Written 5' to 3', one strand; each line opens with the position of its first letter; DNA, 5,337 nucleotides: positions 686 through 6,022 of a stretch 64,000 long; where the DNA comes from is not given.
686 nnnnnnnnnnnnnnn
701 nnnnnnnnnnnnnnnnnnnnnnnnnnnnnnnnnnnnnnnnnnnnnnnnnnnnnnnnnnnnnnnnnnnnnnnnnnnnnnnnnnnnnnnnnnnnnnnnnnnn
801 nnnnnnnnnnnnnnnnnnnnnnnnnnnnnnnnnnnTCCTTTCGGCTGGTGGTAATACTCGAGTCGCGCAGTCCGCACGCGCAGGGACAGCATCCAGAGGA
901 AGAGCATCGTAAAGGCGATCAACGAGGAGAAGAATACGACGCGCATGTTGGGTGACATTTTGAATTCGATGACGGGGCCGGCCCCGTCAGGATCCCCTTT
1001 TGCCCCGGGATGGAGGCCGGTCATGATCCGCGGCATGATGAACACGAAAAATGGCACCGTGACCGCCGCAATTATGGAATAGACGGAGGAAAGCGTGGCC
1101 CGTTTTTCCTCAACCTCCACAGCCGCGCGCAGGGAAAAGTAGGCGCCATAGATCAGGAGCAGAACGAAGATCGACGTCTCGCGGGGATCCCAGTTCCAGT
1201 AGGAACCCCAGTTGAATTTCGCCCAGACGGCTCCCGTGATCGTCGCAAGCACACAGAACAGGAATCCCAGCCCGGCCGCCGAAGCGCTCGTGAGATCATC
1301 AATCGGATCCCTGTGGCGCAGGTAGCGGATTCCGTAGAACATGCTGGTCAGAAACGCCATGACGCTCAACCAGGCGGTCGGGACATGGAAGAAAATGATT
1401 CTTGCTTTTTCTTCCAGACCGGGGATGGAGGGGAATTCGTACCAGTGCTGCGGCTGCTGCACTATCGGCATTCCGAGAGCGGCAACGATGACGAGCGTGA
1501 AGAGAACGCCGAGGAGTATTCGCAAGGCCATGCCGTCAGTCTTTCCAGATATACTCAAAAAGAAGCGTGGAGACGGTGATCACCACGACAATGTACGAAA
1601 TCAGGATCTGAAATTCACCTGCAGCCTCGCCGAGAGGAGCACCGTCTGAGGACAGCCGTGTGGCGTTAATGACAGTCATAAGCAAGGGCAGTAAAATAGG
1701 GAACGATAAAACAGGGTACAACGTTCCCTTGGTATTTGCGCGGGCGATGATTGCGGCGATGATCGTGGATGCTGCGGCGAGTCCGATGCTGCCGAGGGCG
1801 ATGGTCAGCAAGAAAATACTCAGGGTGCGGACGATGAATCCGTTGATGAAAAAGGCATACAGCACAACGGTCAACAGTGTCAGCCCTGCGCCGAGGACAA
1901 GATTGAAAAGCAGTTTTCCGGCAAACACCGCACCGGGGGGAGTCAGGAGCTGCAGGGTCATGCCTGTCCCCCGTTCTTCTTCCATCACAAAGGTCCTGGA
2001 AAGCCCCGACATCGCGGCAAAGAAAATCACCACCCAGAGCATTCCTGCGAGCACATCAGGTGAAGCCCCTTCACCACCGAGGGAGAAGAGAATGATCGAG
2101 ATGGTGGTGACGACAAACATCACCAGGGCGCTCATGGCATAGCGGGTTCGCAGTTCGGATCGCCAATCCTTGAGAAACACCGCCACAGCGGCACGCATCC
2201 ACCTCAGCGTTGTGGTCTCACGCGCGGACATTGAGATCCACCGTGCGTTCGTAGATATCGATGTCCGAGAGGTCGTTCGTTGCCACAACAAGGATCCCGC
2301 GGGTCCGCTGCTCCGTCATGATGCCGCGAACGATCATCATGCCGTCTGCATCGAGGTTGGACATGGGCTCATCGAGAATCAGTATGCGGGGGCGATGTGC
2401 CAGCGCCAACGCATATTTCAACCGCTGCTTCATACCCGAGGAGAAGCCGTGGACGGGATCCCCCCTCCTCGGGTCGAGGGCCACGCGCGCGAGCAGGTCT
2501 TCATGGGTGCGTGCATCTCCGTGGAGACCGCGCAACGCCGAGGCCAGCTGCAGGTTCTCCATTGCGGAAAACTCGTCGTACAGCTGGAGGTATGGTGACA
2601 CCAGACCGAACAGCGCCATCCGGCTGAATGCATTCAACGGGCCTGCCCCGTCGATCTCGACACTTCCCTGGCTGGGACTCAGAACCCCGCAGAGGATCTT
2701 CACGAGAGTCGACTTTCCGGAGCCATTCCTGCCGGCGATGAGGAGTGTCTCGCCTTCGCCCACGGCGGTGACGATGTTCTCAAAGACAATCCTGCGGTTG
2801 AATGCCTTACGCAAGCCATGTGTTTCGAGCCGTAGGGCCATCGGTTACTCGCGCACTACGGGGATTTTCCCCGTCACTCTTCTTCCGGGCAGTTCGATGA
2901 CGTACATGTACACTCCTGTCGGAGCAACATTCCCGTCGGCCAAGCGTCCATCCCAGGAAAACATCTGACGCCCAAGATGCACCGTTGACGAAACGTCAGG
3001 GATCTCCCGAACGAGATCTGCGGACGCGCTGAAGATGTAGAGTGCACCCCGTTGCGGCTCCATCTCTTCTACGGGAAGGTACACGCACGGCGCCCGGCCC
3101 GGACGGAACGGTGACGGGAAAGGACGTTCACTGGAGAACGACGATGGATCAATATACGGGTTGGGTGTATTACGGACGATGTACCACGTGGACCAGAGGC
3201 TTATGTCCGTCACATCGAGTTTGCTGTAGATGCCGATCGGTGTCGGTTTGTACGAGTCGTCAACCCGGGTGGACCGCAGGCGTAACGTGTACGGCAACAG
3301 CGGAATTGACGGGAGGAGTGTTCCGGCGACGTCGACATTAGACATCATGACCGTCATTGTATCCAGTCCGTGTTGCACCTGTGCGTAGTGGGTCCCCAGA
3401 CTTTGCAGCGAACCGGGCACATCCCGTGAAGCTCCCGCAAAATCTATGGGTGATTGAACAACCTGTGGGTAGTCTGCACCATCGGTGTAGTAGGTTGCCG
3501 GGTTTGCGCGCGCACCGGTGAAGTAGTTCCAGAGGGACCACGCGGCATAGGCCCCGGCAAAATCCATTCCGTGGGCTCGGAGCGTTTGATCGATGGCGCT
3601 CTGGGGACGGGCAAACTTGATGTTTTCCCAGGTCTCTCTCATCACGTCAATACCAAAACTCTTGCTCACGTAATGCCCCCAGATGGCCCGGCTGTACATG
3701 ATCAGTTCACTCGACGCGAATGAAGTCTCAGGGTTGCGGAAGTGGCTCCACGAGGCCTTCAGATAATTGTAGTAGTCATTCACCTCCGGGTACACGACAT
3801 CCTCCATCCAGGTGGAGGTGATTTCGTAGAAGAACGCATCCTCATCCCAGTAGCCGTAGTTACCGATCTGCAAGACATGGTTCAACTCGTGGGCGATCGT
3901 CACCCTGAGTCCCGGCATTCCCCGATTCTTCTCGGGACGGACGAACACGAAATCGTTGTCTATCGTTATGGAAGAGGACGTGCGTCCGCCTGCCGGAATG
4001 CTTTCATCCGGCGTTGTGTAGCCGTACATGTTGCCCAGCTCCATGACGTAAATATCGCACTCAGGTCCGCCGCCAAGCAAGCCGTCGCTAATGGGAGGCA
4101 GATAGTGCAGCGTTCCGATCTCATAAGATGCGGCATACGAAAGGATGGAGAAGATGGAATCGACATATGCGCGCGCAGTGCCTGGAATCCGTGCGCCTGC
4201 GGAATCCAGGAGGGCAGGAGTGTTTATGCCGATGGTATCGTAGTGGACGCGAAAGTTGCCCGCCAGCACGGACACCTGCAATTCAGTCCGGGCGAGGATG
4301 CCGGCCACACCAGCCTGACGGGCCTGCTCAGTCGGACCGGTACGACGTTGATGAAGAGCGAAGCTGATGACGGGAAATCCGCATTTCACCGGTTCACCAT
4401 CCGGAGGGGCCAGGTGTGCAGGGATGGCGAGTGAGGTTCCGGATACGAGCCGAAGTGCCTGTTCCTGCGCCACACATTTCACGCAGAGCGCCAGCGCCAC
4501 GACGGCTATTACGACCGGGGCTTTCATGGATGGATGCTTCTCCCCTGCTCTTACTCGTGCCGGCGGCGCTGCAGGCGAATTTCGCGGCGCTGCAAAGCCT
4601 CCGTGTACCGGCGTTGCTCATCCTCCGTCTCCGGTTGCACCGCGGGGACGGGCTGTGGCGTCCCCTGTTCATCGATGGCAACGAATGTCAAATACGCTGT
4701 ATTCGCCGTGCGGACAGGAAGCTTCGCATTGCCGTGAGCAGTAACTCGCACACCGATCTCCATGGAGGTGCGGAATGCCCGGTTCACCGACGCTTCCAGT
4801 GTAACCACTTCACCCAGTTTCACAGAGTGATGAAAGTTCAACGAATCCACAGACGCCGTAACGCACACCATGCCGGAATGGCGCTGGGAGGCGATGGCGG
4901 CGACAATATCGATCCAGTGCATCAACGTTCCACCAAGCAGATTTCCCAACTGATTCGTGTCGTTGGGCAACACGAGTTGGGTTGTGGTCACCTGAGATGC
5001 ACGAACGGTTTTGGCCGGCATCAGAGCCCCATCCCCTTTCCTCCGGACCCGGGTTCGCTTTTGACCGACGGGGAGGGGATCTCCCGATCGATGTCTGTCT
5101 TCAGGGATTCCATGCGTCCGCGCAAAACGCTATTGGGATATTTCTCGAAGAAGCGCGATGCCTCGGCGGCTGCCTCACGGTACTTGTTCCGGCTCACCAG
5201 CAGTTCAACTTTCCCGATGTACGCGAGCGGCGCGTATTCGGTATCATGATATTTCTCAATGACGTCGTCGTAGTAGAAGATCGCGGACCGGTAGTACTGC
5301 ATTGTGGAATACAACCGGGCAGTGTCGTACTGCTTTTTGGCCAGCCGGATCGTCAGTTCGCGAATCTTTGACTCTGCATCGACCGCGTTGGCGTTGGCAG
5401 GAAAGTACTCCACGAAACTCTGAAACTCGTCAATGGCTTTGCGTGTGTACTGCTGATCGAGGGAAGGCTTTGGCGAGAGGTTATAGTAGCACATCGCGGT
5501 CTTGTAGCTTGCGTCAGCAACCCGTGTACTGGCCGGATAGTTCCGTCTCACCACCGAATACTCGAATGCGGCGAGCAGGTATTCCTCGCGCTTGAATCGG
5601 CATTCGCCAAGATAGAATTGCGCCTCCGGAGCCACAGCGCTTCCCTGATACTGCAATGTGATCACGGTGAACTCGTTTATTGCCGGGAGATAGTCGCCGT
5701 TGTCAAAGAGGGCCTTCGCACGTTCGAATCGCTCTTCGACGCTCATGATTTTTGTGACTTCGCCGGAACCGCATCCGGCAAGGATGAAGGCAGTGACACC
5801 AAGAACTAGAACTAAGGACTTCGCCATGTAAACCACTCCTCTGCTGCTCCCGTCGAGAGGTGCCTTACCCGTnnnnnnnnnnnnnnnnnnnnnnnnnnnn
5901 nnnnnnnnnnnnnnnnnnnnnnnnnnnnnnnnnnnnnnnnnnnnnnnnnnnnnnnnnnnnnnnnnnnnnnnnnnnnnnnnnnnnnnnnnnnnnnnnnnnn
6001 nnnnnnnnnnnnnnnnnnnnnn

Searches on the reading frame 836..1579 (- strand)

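Call 33: search_protein_families(library=pfam, proteins=[window:836-1579:-], max_evalue=0.001)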
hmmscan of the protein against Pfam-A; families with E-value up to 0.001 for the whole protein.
window:836-1579:- (248 aa): 1 family
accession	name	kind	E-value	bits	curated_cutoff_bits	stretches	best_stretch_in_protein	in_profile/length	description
PF01578.25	Cytochrom_C_asm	-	7.7e-27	94.7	29.9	1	25-190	36-212/212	Cytochrome C assembly protein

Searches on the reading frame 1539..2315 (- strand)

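Call 33: search_protein_families(library=pfam, proteins=[window:1539-2315:-], max_evalue=0.001)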
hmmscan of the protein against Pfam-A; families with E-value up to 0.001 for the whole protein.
window:1539-2315:- (259 aa): 1 family
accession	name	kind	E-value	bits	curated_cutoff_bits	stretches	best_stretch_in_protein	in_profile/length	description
PF03379.19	CcmB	-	3.2e-18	66.4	24.9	1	44-251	2-207/215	CcmB protein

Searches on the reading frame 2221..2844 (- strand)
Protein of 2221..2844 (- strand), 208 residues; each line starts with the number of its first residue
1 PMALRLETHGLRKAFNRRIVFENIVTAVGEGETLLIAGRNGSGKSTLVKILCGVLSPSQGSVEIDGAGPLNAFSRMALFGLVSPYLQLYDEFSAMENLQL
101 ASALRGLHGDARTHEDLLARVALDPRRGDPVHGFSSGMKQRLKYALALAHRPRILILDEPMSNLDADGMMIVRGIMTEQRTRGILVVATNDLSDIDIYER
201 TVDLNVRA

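Call 33: search_protein_families(library=pfam, proteins=[window:2221-2844:-], max_evalue=0.001)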
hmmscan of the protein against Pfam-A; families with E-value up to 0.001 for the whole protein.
window:2221-2844:- (208 aa): 6 families
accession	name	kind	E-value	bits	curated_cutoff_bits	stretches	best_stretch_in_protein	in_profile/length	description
PF00005.33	ABC_tran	-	1.5e-24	87.6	25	1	22-161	2-136/137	ABC transporter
PF13304.12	AAA_21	-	4e-09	37.4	27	1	126-186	230-293/304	AAA domain, putative AbiEii toxin, Type IV TA system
PF13191.12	AAA_16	-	1.1e-07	32.9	32.6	1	28-187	19-167/167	AAA ATPase domain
PF13555.12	AAA_29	-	2.5e-05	24.4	27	1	29-59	20-50/61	P-loop containing region of AAA domain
PF13166.12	AAA_13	-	0.00035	19.8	36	0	35-53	20-38/713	AAA domain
PF13476.12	AAA_23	-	0.00066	20.8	27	1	33-56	21-44/201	AAA domain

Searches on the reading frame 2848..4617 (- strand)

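Call 33: search_protein_families(library=pfam, proteins=[window:2848-4617:-], max_evalue=0.001)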
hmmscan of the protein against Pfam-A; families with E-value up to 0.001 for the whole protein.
window:2848-4617:- (590 aa): 1 family
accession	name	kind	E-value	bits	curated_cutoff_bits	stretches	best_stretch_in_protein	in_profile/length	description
PF19527.4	DUF6055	-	8.9e-11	41.8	27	1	239-333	130-229/417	Family of unknown function (DUF6055)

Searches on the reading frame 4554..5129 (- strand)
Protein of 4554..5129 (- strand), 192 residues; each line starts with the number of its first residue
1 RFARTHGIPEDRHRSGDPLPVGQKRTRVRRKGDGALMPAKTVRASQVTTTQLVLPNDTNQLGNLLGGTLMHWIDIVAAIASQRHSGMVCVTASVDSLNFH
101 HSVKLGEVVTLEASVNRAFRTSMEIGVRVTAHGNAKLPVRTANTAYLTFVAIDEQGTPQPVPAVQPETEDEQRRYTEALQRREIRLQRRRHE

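Call 33: search_protein_families(library=pfam, proteins=[window:4554-5129:-], max_evalue=0.001)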
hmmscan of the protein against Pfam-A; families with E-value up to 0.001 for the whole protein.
window:4554-5129:- (192 aa): 1 family
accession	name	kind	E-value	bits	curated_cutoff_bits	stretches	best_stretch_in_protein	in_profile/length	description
PF03061.28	4HBT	-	1.4e-18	67.4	20.6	1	62-132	2-73/79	Thioesterase superfamily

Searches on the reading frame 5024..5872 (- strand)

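Call 33: search_protein_families(library=pfam, proteins=[window:5024-5872:-], max_evalue=0.001)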
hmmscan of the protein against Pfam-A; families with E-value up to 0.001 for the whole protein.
window:5024-5872:- (283 aa): 4 families
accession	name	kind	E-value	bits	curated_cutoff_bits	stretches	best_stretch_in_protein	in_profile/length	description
PF13525.12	YfiO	-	2.3e-19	70.4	25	1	45-216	5-179/203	Outer membrane lipoprotein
PF13174.12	TPR_6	-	1.9e-09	38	26.3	0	120-158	1-31/33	Tetratricopeptide repeat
PF13432.12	TPR_16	-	1.9e-06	28.6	32.7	1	50-114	2-63/65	Tetratricopeptide repeat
PF13512.12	TPR_18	-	5.9e-05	23.7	21.9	1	44-169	9-144/145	Tetratricopeptide repeat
